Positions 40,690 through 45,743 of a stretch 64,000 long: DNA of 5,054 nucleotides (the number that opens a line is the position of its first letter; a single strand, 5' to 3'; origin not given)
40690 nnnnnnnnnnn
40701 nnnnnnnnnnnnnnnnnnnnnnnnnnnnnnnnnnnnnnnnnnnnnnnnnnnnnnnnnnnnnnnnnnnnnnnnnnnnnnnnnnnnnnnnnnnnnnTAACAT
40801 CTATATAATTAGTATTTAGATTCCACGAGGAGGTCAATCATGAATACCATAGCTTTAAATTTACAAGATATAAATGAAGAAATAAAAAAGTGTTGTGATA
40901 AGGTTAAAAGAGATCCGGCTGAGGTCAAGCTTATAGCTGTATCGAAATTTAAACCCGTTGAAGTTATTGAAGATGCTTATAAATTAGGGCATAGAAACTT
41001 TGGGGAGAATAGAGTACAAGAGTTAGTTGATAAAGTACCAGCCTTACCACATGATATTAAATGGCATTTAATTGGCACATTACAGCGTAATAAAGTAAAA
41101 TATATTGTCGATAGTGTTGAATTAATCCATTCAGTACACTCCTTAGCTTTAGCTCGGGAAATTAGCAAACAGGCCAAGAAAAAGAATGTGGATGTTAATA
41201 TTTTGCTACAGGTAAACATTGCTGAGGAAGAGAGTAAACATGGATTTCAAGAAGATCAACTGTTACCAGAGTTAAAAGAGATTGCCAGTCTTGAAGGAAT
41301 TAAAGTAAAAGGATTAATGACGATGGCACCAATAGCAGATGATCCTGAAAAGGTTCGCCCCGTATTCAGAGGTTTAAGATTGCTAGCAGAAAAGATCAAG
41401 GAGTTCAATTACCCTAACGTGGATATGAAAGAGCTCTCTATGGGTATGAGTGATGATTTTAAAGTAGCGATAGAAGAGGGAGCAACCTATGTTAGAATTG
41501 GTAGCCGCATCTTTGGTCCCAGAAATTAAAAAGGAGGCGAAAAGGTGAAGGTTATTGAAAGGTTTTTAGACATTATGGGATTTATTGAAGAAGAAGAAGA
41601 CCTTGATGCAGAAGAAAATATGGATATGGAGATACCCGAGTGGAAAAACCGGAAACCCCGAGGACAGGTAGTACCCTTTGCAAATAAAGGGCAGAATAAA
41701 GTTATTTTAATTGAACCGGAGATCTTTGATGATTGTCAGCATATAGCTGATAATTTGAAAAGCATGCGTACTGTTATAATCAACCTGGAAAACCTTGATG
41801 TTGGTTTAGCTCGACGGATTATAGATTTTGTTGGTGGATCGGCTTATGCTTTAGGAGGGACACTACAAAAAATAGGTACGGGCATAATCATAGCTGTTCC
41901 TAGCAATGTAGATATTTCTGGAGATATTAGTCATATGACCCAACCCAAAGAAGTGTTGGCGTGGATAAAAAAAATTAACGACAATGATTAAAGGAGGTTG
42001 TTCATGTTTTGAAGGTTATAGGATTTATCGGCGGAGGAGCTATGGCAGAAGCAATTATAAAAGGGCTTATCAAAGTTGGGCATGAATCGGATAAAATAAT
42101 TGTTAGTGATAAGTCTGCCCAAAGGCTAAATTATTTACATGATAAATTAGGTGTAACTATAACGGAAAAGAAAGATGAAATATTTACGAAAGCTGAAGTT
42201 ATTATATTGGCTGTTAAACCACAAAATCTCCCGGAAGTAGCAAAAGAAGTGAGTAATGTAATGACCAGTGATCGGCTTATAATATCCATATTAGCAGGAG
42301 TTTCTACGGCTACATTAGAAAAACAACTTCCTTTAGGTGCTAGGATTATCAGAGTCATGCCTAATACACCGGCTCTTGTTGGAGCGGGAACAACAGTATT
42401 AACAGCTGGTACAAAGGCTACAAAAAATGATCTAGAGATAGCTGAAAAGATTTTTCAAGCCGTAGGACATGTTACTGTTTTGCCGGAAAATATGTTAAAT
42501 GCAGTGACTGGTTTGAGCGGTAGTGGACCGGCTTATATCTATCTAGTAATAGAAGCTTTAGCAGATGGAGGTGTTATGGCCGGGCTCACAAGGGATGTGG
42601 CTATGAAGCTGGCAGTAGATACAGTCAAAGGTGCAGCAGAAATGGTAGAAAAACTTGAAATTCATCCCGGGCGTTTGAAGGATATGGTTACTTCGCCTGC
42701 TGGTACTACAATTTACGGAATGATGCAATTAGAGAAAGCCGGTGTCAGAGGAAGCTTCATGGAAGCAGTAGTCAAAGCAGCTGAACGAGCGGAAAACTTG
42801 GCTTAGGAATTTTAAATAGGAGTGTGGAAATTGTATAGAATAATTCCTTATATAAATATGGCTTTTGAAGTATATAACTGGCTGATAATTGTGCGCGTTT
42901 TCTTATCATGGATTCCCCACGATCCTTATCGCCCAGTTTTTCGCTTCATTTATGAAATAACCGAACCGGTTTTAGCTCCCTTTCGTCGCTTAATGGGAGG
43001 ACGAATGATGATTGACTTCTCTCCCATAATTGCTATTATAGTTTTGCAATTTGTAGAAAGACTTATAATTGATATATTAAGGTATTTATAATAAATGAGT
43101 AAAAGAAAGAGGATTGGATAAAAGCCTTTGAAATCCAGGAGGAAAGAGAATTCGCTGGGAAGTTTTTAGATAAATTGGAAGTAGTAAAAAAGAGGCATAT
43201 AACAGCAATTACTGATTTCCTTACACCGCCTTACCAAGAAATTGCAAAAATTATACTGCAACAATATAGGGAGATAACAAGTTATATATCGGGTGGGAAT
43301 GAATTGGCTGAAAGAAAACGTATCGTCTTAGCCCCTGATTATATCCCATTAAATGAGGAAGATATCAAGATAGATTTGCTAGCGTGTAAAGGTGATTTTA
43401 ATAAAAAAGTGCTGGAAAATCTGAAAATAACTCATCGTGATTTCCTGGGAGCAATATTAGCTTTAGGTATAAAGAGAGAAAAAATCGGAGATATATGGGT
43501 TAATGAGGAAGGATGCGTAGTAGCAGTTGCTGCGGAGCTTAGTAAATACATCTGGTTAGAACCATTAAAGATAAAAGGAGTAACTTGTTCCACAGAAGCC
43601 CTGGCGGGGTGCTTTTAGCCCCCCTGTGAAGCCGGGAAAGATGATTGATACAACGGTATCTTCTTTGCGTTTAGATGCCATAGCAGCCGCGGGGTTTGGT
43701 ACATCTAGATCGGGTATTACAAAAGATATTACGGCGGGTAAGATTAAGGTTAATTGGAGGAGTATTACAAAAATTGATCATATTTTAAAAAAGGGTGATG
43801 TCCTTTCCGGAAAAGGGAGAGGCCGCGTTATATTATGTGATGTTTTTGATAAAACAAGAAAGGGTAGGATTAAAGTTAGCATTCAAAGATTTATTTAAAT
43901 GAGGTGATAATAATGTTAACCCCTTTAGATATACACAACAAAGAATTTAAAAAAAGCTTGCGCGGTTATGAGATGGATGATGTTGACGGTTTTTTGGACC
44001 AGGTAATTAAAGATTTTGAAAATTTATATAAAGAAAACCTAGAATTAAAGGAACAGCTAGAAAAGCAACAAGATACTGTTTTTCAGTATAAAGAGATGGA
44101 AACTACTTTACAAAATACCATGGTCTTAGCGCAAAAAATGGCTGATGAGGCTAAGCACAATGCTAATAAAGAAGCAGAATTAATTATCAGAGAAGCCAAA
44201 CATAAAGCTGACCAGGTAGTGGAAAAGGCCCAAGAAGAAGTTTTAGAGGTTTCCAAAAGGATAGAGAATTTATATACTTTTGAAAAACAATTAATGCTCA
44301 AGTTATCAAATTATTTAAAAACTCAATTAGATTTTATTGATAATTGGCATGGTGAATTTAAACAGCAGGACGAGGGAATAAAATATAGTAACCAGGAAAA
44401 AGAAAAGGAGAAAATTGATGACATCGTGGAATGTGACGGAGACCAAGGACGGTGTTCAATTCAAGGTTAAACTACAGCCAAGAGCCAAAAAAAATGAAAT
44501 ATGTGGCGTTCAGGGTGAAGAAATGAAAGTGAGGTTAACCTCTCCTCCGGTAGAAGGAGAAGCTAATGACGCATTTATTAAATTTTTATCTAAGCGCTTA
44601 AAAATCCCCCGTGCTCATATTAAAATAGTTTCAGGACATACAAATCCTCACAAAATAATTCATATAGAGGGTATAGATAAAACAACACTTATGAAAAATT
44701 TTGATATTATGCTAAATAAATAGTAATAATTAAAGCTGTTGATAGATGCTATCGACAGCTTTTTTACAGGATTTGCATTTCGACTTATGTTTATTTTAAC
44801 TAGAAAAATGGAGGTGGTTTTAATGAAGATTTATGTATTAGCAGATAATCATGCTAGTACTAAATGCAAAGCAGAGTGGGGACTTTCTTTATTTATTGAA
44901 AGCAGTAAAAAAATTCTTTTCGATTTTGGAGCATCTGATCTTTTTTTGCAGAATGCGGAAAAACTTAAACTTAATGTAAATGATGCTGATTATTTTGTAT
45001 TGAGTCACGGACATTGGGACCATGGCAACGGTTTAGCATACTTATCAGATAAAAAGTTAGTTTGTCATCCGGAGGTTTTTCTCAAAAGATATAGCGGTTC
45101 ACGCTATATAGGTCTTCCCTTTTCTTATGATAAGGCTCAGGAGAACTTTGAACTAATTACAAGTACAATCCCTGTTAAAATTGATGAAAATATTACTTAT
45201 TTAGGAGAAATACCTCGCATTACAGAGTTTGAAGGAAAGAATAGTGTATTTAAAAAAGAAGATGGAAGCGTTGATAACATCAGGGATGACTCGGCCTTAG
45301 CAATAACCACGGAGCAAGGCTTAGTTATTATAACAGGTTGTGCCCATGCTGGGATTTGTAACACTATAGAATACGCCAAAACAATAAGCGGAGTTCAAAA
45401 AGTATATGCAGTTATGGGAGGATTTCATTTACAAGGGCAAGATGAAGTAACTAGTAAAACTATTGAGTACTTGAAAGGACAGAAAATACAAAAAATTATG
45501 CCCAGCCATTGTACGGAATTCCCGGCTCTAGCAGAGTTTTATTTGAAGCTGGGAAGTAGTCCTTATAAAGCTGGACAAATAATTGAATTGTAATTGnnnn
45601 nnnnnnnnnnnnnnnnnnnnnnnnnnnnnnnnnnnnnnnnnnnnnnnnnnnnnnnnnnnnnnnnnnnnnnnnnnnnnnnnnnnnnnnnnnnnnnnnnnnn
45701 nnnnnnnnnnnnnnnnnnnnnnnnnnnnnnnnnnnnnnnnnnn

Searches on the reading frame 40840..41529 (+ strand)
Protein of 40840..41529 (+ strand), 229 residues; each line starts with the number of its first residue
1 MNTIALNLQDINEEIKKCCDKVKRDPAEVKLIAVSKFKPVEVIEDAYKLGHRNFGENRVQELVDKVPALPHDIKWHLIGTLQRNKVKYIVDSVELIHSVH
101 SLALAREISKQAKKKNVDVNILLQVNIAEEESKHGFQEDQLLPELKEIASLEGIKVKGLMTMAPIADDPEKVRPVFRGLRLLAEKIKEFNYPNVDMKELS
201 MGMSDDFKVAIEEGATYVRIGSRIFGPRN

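Call 83: search_protein_families(library=ncbifam, proteins=[window:40840-41529:+], max_evalue=0.00001)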
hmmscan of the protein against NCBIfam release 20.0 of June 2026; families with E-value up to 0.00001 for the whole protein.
window:40840-41529:+ (229 aa): 2 families
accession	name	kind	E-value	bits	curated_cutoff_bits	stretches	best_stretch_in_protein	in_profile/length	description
TIGR00044.1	TIGR00044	hypoth_equivalog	1.9e-67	227.2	106.25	1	1-228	1-229/229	YggS family pyridoxal phosphate-dependent enzyme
NF040742.1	racem_Orr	exception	5.2e-08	32.3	480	1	3-161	3-156/351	ornithine racemase Orr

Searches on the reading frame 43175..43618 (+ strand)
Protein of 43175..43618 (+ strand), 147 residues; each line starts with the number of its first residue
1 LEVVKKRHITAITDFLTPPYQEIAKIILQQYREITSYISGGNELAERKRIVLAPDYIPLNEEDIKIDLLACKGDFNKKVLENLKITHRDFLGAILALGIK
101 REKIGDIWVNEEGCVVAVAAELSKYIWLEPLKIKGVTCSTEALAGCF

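Call 91: search_protein_families(library=pfam, proteins=[window:43175-43618:+], max_evalue=0.001)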
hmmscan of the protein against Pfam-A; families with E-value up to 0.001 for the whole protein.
window:43175-43618:+ (147 aa): 1 family
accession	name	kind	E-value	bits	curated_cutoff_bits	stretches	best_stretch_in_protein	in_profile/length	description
PF17774.7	YlmH_RBD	-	1.5e-12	48.1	23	1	83-140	20-77/84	Putative RNA-binding domain in YlmH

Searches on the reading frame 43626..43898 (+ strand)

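Call 91: search_protein_families(library=pfam, proteins=[window:43626-43898:+], max_evalue=0.001)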
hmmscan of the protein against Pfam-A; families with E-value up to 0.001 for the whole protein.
window:43626-43898:+ (90 aa): 2 families
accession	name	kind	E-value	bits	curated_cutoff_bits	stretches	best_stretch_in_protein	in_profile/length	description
PF01479.30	S4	-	4.2e-10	39.6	22.8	1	15-60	2-48/48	S4 domain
PF25818.1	MTRES1_C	-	1.2e-05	26.1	27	1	7-60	3-56/103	Mitochondrial transcription rescue factor 1, C-terminal domain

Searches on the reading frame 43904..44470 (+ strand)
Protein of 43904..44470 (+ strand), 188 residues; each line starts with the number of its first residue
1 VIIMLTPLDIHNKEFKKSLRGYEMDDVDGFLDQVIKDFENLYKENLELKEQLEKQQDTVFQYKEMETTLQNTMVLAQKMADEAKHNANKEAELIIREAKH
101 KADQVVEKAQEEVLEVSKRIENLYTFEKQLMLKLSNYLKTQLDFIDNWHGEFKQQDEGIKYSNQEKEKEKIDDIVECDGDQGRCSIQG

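Call 91: search_protein_families(library=pfam, proteins=[window:43904-44470:+], max_evalue=0.001)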
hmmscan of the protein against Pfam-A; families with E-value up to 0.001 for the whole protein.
window:43904-44470:+ (188 aa): 2 families
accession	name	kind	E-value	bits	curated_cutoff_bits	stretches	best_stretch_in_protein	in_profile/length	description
PF05103.18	DivIVA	-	6.6e-43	146.2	28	1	5-125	1-121/131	DivIVA protein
PF00430.23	ATP-synt_B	-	0.00012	22.6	28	1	48-118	39-109/132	ATP synthase B/B' CF(0)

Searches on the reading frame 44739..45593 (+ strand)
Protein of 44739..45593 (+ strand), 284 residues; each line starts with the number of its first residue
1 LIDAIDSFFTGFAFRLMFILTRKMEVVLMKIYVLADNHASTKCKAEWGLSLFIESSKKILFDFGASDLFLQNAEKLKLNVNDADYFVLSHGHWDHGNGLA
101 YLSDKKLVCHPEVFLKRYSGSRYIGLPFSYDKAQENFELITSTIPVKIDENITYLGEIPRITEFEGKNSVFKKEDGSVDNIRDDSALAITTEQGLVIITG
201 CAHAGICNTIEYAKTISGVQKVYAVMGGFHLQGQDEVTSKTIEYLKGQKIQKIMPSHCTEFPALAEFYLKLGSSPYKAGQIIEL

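Call 91: search_protein_families(library=pfam, proteins=[window:44739-45593:+], max_evalue=0.001)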
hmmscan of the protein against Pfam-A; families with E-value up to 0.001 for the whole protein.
window:44739-45593:+ (284 aa): 2 families
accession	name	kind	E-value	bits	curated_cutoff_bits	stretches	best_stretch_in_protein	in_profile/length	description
PF00753.33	Lactamase_B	-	2.8e-05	24.6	22.7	1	53-106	11-67/196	Metallo-beta-lactamase superfamily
PF12706.13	Lactamase_B_2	-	0.00048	20.2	27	1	59-127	3-80/200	Beta-lactamase superfamily domain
